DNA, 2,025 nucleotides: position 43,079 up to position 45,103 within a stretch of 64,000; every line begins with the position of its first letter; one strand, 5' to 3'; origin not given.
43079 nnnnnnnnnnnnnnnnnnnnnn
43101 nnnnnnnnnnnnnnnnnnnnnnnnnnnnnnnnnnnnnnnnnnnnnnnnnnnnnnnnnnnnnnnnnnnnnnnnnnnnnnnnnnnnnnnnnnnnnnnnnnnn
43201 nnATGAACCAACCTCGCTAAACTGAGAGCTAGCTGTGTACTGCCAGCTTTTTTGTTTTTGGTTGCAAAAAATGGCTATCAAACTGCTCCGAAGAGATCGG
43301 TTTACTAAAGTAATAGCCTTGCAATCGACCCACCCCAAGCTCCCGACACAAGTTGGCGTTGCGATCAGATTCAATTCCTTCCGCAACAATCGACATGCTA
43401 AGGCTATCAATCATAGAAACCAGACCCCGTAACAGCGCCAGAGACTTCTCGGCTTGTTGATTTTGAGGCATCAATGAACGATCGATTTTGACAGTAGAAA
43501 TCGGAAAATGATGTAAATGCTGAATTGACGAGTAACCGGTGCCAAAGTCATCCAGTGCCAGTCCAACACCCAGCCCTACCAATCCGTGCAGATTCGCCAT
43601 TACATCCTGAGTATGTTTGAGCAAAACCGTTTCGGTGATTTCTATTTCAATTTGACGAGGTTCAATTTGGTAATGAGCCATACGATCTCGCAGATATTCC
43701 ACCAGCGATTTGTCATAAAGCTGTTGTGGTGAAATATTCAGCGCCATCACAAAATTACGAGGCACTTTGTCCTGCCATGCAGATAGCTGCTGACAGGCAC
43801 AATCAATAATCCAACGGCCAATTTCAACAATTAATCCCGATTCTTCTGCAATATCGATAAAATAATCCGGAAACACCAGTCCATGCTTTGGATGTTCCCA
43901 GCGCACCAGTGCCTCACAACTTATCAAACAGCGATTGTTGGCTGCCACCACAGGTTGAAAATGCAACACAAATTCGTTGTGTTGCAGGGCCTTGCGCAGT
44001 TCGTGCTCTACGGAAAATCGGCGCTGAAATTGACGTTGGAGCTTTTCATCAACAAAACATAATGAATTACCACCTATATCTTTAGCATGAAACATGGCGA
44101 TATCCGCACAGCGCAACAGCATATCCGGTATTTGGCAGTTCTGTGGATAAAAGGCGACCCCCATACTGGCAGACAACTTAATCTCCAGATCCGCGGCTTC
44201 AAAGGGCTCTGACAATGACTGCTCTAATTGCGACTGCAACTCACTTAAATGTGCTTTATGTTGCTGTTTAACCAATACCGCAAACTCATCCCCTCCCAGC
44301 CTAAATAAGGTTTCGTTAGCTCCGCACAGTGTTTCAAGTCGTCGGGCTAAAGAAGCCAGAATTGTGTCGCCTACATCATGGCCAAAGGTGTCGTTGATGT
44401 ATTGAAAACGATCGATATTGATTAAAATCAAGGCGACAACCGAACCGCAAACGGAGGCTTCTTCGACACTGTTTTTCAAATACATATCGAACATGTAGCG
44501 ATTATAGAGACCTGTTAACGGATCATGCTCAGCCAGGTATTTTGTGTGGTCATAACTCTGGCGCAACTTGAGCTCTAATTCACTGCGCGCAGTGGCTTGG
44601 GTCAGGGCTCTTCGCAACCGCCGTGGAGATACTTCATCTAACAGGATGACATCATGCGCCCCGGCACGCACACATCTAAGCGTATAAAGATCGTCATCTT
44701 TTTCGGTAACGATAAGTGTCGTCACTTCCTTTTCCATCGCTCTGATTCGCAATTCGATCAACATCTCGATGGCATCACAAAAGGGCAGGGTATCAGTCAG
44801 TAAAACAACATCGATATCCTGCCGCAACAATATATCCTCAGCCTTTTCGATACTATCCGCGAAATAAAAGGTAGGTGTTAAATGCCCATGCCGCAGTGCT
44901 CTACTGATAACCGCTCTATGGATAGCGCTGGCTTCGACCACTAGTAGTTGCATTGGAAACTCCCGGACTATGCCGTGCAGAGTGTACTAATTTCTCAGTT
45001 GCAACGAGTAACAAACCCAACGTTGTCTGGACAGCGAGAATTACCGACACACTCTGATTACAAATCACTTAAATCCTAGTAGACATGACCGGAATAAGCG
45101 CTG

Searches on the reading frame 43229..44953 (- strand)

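Call 8: search_protein_families(library=pfam, proteins=[window:43229-44953:-], max_evalue=0.001)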
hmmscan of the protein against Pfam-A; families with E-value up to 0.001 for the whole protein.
window:43229-44953:- (574 aa): 3 families
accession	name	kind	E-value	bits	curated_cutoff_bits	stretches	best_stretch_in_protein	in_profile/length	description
PF00563.25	EAL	-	4.6e-70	236.1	31.3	1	318-552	3-236/236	EAL domain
PF00990.26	GGDEF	-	3.3e-40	137.9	23.8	1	141-296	1-160/161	Diguanylate cyclase, GGDEF domain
PF00072.30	Response_reg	-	1.2e-07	32.3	30.2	1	4-104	2-98/111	Response regulator receiver domain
